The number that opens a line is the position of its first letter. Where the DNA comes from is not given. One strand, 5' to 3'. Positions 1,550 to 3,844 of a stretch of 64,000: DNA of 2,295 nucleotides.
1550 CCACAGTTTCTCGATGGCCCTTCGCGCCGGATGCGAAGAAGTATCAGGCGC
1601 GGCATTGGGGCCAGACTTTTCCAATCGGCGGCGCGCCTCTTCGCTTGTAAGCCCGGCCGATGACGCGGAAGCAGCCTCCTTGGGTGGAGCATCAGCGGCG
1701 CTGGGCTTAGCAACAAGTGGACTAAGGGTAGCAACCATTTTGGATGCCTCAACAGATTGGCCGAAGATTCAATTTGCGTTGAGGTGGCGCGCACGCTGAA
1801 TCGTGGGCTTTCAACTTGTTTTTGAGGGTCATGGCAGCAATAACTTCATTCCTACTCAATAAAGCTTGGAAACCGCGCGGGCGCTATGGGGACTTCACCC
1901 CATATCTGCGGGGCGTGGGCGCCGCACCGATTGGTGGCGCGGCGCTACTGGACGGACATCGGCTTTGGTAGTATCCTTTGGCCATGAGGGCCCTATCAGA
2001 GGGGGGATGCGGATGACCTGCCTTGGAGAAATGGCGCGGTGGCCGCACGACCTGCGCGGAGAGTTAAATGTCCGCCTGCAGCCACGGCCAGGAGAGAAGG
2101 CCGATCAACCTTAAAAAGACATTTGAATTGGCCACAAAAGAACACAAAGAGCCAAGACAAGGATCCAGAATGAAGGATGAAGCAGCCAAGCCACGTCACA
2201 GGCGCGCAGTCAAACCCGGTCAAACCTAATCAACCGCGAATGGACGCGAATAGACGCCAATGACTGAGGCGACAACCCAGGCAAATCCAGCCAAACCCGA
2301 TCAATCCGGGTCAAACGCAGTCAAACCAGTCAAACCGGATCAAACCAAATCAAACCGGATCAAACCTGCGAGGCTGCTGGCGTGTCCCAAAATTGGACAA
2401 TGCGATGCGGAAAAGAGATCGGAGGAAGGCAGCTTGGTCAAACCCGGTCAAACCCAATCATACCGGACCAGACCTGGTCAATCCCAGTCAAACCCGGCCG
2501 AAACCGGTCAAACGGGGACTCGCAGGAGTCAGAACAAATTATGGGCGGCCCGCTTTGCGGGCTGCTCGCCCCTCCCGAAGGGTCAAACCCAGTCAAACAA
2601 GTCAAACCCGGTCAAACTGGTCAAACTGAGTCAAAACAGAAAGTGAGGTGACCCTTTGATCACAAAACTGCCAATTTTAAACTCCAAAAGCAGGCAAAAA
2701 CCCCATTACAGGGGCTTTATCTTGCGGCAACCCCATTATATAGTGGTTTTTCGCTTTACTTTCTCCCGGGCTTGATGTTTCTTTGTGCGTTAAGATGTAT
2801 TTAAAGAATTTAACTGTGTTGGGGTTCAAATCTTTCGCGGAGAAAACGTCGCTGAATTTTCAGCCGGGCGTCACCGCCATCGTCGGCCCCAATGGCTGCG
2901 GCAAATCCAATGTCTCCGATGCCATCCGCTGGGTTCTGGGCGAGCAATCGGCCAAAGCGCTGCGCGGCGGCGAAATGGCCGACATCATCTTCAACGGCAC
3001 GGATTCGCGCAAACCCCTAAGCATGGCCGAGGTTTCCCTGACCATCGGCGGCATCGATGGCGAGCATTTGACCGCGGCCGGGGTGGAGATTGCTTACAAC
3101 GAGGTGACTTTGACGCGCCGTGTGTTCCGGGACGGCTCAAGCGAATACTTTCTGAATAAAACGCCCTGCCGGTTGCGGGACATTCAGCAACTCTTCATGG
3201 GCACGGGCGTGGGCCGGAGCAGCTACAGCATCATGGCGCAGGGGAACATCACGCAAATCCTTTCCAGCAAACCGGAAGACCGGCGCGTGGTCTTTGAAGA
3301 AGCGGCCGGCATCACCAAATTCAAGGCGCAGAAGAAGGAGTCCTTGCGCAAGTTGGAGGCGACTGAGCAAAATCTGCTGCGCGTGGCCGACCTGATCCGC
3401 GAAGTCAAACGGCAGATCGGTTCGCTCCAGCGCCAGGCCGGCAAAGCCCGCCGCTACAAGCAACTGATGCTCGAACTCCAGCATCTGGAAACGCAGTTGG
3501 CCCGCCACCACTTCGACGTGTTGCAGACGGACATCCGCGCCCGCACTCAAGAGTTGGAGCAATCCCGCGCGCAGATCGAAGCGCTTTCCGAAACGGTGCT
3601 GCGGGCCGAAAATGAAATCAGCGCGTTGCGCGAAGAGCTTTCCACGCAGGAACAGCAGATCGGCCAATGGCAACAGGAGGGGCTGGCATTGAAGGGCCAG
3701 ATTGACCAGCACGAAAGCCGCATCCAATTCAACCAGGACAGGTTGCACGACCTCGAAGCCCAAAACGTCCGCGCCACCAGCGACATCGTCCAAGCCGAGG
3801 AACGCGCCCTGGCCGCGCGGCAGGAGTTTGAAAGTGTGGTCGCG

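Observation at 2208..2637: Four blocks of helically phased ~10-bp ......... repeats upstream of smc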

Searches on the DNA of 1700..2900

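Call 10: search_rna_families(source=window, start=1700, end=2900, threshold=evalue, max_evalue=1)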
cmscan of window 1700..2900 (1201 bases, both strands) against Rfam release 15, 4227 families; matches with E-value up to 1: 0.
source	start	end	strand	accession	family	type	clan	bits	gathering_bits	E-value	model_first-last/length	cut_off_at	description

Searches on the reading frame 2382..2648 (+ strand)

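Call 53: search_protein_families(library=pfam, proteins=[window:2382-2648:+, window:2393-2626:+], max_evalue=0.1)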
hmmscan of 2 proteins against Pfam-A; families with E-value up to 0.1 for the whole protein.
window:2382-2648:+ (89 aa): 0 families

window:2393-2626:+ (78 aa): 1 family
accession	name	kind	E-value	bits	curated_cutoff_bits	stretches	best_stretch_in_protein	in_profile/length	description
PF11591.13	2Fe-2S_Ferredox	-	0.02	15.2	25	1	52-63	17-28/34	Ferredoxin chloroplastic transit peptide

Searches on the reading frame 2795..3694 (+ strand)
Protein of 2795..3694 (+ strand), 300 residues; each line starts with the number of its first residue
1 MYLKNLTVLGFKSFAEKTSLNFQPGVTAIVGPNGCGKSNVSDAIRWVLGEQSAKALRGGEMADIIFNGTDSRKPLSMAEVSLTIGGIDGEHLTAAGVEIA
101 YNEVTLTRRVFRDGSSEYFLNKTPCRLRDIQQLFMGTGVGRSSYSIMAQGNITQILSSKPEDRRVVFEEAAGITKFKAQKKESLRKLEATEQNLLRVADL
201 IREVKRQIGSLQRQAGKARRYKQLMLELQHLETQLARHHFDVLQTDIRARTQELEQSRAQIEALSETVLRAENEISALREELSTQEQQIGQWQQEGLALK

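Call 56: find_related_loci(query=window:2795-3694:+, collection=genome_contigs, flank=1500)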
Query window:2795-3694:+ (300 aa) in genome_contigs; peptide patterns used: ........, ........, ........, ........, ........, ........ (x = any residue, [..] = any of these).
599 stretches matched a pattern (row limit reached: there are more); 572 encode a relative of the query (tblastn E <= 1e-3); the best 80 are kept; 80 distinct loci.
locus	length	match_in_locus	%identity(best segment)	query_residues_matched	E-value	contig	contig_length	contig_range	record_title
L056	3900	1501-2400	91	1-300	0e+0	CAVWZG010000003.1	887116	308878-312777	MAG: uncultured Verrucomicrobiae bacterium isolate MFD09286.bin.1.251 genome assembly, contig: contig_56062, whole genom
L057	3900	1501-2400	94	1-300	0e+0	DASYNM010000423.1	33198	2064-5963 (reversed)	MAG TPA_asm: Verrucomicrobiia bacterium isolate SMAG_U4403 k141_4966012, whole genome shotgun sequence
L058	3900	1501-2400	88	1-300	0e+0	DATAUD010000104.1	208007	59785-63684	MAG TPA_asm: Verrucomicrobiia bacterium isolate SMAG_U5563 k141_344127, whole genome shotgun sequence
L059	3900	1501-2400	87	1-300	0e+0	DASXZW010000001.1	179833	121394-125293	MAG TPA_asm: Verrucomicrobiia bacterium isolate SMAG_U4863 k141_3168146, whole genome shotgun sequence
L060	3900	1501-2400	86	1-300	3e-180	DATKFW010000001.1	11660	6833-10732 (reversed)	MAG TPA_asm: Candidatus Baltobacteraceae bacterium isolate SMAG_U14535 k141_897085, whole genome shotgun sequence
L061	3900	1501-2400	85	1-300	5e-179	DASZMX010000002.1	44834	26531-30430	MAG TPA_asm: Verrucomicrobiia bacterium isolate SMAG_U5902 k141_3302660, whole genome shotgun sequence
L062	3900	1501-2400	87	1-300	1e-177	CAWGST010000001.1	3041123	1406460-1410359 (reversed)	MAG: uncultured Verrucomicrobiae bacterium isolate MFD05580.bin.1.36 genome assembly, contig: contig_2078, whole genome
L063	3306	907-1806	87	1-300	9e-180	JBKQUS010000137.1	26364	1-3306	MAG: Limisphaerales bacterium isolate SEr2D2E2F__bin_178 SEr2D2E2F_000000195064, whole genome shotgun sequence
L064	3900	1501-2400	84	1-300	8e-173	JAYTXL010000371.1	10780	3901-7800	MAG: Verrucomicrobiota bacterium isolate GFS_5964 GFS_5964_370, whole genome shotgun sequence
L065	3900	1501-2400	82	1-300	4e-173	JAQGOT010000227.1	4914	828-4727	MAG: Pedosphaera sp. isolate RYN_620 scaffold_4363804, whole genome shotgun sequence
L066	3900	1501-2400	85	1-300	1e-170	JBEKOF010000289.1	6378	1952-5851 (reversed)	MAG: Verrucomicrobiota bacterium isolate SPRUCE 434 SPRUCE_434_289, whole genome shotgun sequence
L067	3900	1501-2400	81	1-300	3e-169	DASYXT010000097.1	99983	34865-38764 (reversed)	MAG TPA_asm: Verrucomicrobiia bacterium isolate SMAG_U6315 k141_264389, whole genome shotgun sequence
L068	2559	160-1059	81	1-300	4e-174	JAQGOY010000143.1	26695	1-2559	MAG: Verrucomicrobiales bacterium isolate RYN_625 scaffold_362694, whole genome shotgun sequence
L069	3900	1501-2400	81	1-300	4e-168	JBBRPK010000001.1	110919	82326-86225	MAG: Verrucomicrobiota bacterium isolate La1_metabat2.433 LA1C_B2.433_k141_1553701L_110919_cov_22.0169, whole genome sho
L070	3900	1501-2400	81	1-300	8e-168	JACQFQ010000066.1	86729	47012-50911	MAG: Verrucomicrobia bacterium isolate NC_groundwater_1051_Pr1_S-0.65um_63_17 Montesol18_Sp65_coassembly_scaffold_143860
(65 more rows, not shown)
